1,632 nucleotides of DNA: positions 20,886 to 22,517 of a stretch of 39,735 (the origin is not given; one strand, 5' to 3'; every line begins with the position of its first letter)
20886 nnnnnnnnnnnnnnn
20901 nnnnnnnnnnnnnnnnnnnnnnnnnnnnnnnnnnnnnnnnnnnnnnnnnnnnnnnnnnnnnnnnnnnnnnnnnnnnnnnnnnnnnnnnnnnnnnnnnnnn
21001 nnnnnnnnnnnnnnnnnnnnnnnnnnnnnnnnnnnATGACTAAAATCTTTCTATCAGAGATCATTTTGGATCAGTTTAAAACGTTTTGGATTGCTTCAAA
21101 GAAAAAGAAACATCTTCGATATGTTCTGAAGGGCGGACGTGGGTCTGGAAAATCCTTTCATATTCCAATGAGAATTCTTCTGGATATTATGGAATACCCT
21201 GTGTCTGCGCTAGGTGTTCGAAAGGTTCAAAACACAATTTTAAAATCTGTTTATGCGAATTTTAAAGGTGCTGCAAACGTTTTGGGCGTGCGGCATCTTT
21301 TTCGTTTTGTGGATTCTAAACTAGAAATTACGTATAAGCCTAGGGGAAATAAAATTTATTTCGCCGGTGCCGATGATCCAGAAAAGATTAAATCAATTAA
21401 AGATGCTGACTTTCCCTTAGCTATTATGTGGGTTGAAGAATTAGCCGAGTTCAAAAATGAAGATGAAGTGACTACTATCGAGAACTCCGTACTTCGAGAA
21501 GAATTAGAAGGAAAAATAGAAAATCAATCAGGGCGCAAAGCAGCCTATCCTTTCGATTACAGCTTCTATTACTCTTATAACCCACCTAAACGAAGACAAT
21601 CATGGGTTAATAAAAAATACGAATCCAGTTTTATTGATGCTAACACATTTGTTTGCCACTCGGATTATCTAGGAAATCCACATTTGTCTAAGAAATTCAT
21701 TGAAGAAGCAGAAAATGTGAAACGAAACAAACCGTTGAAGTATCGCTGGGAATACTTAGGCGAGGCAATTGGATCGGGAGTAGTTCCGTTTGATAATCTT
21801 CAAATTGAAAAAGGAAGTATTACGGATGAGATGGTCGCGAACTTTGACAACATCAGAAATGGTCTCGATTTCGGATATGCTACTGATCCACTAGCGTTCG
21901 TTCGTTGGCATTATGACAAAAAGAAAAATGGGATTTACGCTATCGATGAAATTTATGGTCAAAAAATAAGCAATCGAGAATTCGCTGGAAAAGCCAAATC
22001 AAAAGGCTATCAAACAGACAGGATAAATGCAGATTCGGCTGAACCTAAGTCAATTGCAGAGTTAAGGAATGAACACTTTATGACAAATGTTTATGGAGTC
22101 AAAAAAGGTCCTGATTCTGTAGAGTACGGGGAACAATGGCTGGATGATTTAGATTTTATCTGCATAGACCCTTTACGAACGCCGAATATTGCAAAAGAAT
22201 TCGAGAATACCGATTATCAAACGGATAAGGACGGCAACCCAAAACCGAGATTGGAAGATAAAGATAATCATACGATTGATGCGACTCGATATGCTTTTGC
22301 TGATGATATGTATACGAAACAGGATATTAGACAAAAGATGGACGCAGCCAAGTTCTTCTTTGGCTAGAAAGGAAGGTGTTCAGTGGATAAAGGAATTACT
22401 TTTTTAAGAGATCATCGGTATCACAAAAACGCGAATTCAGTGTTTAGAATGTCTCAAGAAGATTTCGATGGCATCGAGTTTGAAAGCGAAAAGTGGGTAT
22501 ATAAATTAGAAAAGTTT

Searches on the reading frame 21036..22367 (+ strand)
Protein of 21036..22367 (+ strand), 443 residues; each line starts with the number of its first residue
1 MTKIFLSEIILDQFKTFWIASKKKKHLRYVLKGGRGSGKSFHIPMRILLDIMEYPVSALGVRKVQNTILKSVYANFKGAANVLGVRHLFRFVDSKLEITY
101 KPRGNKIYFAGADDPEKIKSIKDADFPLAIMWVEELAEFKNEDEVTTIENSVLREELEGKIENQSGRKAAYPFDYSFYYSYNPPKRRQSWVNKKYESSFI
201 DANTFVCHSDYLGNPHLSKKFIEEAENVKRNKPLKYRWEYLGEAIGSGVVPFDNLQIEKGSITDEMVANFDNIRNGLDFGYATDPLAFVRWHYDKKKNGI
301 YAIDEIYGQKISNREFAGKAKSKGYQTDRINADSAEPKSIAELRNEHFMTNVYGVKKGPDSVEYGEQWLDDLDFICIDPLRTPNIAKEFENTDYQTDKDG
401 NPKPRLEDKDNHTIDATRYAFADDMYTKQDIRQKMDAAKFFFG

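Call 11: search_protein_families(library=pfam, proteins=[window:21036-22367:+], max_evalue=0.01)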
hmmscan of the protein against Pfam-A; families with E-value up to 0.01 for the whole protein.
window:21036-22367:+ (443 aa): 3 families
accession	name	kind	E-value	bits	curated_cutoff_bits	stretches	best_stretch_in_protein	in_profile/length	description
PF04466.19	Terminase_3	-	8.5e-43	146.7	23.2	1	28-243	4-201/201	Phage terminase large subunit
PF17288.8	Terminase_3C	-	4.9e-22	79.4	26.7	1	278-423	1-155/155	Terminase RNAseH like domain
PF03237.21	Terminase_6N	-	6.3e-08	33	22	1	32-248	3-204/215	Terminase large subunit, T4likevirus-type, N-terminal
